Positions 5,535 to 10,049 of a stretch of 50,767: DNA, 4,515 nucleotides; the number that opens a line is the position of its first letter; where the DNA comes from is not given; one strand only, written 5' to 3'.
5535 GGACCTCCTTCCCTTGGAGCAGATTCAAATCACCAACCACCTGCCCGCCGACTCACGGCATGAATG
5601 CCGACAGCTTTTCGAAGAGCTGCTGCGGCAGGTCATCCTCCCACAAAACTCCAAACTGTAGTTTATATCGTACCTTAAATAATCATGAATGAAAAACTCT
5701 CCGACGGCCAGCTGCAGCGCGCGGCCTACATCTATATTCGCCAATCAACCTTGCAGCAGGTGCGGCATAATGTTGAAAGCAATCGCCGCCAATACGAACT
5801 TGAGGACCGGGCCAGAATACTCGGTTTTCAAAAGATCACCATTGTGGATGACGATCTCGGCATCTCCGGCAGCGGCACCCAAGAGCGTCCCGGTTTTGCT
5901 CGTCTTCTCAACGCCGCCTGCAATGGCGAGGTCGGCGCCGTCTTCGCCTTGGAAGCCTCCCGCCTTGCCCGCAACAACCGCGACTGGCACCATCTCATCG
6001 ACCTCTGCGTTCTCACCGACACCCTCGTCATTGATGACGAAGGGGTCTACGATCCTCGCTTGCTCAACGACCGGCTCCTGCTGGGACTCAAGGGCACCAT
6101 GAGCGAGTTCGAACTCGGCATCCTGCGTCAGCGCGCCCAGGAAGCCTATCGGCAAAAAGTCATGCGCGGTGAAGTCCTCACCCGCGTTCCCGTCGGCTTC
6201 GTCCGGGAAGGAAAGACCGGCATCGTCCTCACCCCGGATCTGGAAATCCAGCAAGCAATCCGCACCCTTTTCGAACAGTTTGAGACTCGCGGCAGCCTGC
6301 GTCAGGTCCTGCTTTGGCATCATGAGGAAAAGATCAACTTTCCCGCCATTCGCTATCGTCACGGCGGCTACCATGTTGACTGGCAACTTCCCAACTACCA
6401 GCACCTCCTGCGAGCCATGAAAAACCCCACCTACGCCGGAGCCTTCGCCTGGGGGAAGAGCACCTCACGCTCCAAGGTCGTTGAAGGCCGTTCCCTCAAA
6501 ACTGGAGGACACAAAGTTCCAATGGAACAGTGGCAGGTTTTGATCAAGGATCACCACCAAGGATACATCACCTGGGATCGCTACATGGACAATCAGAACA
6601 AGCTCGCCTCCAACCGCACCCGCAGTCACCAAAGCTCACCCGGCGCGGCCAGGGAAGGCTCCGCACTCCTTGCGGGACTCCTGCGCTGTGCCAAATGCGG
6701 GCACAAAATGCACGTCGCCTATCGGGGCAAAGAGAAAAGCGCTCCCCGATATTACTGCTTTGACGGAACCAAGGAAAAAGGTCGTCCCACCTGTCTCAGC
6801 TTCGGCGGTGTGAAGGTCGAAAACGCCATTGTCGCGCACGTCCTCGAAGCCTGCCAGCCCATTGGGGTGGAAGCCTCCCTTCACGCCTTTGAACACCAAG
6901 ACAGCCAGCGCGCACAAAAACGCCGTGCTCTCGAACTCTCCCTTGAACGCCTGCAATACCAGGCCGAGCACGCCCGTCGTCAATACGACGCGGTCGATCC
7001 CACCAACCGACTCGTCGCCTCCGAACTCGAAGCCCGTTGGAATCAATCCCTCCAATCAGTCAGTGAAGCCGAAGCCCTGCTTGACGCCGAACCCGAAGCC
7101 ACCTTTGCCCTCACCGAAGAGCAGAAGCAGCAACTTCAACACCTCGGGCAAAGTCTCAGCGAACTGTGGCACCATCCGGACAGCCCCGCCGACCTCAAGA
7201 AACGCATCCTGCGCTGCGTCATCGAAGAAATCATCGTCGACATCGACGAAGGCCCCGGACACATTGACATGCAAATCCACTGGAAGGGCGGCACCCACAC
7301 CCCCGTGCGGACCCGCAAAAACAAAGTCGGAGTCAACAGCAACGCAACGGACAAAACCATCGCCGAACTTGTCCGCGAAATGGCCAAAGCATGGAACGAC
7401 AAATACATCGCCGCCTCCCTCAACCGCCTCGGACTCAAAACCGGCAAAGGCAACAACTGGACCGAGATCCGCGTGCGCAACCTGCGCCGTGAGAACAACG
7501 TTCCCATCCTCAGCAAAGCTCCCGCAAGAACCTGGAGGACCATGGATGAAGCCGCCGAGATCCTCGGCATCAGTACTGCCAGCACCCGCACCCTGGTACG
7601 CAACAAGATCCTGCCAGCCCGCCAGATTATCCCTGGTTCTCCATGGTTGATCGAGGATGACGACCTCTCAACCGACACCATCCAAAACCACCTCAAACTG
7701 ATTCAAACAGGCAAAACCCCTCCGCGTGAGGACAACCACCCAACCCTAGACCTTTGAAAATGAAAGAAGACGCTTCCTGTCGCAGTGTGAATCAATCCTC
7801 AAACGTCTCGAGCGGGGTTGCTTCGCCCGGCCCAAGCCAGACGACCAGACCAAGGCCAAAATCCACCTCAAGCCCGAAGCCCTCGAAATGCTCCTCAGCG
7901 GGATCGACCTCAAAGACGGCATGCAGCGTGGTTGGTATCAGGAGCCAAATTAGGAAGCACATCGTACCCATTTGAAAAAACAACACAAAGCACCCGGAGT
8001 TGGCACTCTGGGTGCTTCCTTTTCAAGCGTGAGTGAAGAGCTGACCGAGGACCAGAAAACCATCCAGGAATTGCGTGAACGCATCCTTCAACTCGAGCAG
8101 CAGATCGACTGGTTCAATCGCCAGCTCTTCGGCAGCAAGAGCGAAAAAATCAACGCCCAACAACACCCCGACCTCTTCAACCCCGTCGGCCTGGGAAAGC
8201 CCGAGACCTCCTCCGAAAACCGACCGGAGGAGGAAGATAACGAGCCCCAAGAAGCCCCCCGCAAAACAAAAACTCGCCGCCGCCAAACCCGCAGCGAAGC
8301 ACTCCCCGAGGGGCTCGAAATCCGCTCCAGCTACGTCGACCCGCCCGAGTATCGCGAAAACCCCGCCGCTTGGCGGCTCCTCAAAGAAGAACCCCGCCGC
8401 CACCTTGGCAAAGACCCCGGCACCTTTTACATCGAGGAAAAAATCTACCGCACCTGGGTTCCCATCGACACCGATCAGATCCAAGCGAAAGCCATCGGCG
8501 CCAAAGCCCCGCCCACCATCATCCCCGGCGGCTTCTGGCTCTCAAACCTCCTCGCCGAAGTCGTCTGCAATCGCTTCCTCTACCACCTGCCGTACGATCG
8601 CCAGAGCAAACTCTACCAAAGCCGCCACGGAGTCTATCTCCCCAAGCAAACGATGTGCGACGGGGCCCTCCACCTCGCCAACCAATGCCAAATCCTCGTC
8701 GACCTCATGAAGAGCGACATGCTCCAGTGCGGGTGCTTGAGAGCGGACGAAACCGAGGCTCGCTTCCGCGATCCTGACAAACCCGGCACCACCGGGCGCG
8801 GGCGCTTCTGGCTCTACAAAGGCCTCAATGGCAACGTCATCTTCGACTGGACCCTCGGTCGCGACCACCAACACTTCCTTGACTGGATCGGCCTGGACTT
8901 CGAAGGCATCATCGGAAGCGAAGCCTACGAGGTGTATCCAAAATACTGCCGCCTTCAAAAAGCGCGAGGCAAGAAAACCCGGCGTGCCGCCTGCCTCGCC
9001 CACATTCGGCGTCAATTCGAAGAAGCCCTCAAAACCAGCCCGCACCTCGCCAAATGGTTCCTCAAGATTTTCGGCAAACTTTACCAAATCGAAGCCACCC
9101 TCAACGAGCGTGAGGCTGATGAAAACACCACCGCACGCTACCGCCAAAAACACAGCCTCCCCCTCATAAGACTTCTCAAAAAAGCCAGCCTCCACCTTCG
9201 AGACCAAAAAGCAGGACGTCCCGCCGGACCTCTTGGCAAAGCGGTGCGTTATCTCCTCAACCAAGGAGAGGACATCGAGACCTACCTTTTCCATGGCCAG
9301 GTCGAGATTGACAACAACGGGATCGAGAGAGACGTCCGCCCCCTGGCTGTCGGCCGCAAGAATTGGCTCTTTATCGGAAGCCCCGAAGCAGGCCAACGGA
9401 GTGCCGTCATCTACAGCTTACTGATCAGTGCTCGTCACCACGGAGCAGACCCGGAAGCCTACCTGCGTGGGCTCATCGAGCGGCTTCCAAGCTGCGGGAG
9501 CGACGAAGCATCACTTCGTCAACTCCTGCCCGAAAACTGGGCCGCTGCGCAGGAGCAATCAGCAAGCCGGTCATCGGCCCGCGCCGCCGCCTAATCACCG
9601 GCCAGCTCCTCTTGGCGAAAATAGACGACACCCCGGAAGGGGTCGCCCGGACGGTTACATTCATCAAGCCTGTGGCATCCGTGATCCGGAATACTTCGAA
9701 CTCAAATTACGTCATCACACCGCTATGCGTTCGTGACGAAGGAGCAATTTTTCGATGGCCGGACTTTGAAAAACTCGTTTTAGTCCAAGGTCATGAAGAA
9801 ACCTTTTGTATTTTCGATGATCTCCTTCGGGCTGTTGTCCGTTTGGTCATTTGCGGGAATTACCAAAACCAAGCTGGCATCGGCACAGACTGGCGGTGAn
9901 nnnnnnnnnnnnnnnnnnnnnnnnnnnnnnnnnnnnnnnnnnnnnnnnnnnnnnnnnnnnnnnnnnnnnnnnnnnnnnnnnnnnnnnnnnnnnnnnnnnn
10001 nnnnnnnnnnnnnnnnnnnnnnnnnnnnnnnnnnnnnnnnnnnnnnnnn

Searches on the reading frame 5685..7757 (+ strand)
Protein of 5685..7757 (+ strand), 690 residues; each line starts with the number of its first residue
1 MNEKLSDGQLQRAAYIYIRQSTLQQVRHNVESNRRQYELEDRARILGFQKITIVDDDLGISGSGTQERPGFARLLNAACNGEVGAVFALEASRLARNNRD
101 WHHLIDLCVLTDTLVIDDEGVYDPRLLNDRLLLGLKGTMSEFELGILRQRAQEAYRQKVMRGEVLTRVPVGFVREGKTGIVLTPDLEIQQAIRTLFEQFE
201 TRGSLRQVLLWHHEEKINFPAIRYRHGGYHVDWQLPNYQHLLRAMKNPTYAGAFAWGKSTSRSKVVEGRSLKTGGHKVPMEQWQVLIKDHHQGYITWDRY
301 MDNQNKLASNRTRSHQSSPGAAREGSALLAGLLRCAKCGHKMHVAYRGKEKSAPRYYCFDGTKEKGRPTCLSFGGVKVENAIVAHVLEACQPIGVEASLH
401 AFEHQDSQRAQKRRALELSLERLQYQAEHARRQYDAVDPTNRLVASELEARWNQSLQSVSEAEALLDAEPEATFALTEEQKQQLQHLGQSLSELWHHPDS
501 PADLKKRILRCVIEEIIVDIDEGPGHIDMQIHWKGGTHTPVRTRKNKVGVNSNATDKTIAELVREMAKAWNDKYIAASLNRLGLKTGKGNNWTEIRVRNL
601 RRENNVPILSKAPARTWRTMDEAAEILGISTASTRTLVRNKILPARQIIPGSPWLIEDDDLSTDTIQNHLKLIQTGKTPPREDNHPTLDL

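Call 12: search_protein_families(library=pfam, proteins=[window:5685-7757:+], max_evalue=0.001)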
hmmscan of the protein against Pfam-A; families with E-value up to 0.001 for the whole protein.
window:5685-7757:+ (690 aa): 4 families
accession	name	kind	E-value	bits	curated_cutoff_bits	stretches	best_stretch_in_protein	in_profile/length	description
PF00239.26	Resolvase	-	9.8e-20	71.6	23.3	1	14-163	1-144/145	Resolvase, N terminal domain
PF07508.19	Recombinase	-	6.9e-13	49.2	21.1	1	190-309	5-101/102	Recombinase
PF13408.12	Zn_ribbon_recom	-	2e-10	41.3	25.3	1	328-386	1-57/58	Recombinase zinc beta ribbon domain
PF12728.13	HTH_17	-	3e-06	27.8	27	1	619-661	3-43/51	Helix-turn-helix domain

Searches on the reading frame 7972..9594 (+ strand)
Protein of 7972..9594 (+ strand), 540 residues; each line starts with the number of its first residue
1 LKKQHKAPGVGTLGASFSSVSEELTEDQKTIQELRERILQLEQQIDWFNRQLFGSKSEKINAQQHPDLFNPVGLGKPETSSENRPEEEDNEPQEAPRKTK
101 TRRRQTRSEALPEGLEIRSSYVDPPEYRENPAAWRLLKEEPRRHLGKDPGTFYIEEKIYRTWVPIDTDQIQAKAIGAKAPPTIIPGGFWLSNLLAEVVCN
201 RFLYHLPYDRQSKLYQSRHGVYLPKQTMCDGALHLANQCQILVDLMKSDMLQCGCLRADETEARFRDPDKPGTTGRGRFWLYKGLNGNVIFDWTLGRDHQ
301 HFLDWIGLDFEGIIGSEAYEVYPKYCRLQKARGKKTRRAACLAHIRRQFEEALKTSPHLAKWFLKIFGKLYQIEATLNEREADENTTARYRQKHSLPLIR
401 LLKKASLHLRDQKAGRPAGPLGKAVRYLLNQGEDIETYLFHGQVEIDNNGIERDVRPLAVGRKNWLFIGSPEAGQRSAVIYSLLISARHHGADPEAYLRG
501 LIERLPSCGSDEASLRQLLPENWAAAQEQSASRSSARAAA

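Call 12: search_protein_families(library=pfam, proteins=[window:7972-9594:+], max_evalue=0.001)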
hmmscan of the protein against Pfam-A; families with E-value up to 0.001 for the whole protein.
window:7972-9594:+ (540 aa): 3 families
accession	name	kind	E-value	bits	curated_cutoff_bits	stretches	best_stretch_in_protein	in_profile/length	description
PF03050.20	DDE_Tnp_IS66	-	5.4e-60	203.7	23.1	1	189-475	4-283/284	Transposase IS66 family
PF13007.12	LZ_Tnp_IS66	-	9.6e-09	36.3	22.9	1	40-116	1-67/71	Transposase C of IS166 homeodomain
PF13817.11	DDE_Tnp_IS66_C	-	1.2e-05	25.8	30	1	482-520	1-38/39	IS66 C-terminal element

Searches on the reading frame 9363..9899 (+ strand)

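Call 12: search_protein_families(library=pfam, proteins=[window:9363-9899:+], max_evalue=0.001)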
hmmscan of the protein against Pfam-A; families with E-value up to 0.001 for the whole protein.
window:9363-9899:+ (178 aa): 0 families

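Call 49: search_protein_families(library=pfam, proteins=[window:9363-9899:+], max_evalue=0.01)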
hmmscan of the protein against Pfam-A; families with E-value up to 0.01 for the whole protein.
window:9363-9899:+ (178 aa): 1 family
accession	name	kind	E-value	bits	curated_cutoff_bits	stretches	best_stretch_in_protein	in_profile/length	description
PF22372.1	BA_2335-like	-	0.0018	18.7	27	1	97-139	14-52/59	BA_2335-like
